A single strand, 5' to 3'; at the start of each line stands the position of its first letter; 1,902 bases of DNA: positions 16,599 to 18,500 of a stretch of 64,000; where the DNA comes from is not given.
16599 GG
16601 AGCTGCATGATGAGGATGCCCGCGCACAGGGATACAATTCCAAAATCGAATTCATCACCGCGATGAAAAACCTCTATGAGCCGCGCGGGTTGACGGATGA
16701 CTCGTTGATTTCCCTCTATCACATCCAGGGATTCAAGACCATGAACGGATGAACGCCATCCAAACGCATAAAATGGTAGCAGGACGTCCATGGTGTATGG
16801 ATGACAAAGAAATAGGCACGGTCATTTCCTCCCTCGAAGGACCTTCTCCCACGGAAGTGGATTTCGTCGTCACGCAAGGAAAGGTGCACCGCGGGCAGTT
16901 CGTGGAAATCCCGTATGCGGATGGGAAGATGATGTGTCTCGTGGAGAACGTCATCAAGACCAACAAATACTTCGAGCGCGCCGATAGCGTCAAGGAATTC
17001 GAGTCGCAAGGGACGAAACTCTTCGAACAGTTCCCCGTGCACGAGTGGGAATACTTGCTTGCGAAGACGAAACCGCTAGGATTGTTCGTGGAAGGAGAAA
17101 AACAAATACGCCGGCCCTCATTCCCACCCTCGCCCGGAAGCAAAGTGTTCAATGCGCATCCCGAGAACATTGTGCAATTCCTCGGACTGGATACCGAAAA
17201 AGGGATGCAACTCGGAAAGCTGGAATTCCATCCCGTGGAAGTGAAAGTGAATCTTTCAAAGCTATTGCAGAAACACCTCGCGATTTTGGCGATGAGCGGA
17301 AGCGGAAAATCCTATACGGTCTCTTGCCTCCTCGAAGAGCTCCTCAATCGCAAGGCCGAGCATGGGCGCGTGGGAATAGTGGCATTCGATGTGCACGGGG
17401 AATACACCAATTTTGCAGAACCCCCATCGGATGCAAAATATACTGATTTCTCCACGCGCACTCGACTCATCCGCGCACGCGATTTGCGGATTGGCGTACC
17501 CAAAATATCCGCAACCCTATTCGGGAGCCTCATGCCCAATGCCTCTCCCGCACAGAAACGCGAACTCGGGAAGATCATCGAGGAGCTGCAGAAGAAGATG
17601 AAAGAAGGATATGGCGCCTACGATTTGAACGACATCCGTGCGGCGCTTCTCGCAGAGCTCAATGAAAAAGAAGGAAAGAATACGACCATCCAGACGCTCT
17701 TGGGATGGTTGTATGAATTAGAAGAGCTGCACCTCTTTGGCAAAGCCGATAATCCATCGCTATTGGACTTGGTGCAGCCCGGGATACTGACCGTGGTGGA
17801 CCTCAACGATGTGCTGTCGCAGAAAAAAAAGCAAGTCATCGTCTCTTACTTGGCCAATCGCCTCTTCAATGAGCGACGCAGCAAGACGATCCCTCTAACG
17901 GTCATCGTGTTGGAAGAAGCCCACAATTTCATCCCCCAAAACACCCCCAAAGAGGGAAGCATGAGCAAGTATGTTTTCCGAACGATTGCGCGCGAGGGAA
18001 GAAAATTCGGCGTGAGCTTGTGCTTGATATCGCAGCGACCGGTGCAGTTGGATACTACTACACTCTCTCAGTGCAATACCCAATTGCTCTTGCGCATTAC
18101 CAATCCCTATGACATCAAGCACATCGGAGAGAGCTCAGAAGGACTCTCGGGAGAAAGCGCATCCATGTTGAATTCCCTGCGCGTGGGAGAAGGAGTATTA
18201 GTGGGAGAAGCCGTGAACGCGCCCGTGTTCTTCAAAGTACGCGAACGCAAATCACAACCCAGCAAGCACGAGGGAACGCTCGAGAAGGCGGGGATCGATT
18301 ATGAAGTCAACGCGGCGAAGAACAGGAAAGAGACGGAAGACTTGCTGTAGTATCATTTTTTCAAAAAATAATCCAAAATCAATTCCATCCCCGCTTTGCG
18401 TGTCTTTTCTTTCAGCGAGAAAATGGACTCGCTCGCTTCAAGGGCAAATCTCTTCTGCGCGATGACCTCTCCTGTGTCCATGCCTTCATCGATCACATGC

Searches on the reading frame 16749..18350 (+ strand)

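Call 32: search_protein_families(library=ncbifam, proteins=[window:16749-18350:+], max_evalue=0.00001)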
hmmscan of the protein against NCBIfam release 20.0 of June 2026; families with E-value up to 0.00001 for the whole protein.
window:16749-18350:+ (533 aa): 8 families
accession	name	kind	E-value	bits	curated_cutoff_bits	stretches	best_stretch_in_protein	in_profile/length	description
NF040937.1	HerA_Thermprot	equivalog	8.2e-52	176.2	800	1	31-499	8-463/487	DNA double-strand break repair helicase HerA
NF040819.1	helicase_HerA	equivalog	3.7e-44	151.2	970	2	385-509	405-526/561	DNA double-strand break repair helicase HerA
NF042944.1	HerA_antiphage_2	equivalog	2.9e-39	135.3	850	2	374-507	420-552/576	anti-phage-associated helicase HerA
NF042943.1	HerA_antiphage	equivalog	6.4e-38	130.7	800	2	348-511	397-563/566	anti-phage-associated helicase HerA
NF053655.1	CedD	equivalog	7.2e-25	87.6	600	1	149-498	195-526/527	DNA-translocating ATPase CedD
NF033849.1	ser_rich_anae_1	subfamily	4.5e-11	40.9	650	1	310-459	934-1099/1163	serine-rich protein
NF041017.1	DNA_import_CedB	equivalog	1.3e-06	27.3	700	1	150-431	251-516/590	DNA import protein CedB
NF045975.1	VirB4_plasma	equivalog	4.6e-06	24.6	590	0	362-431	738-804/894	Mbov_0397 family ICE element conjugal transfer ATPase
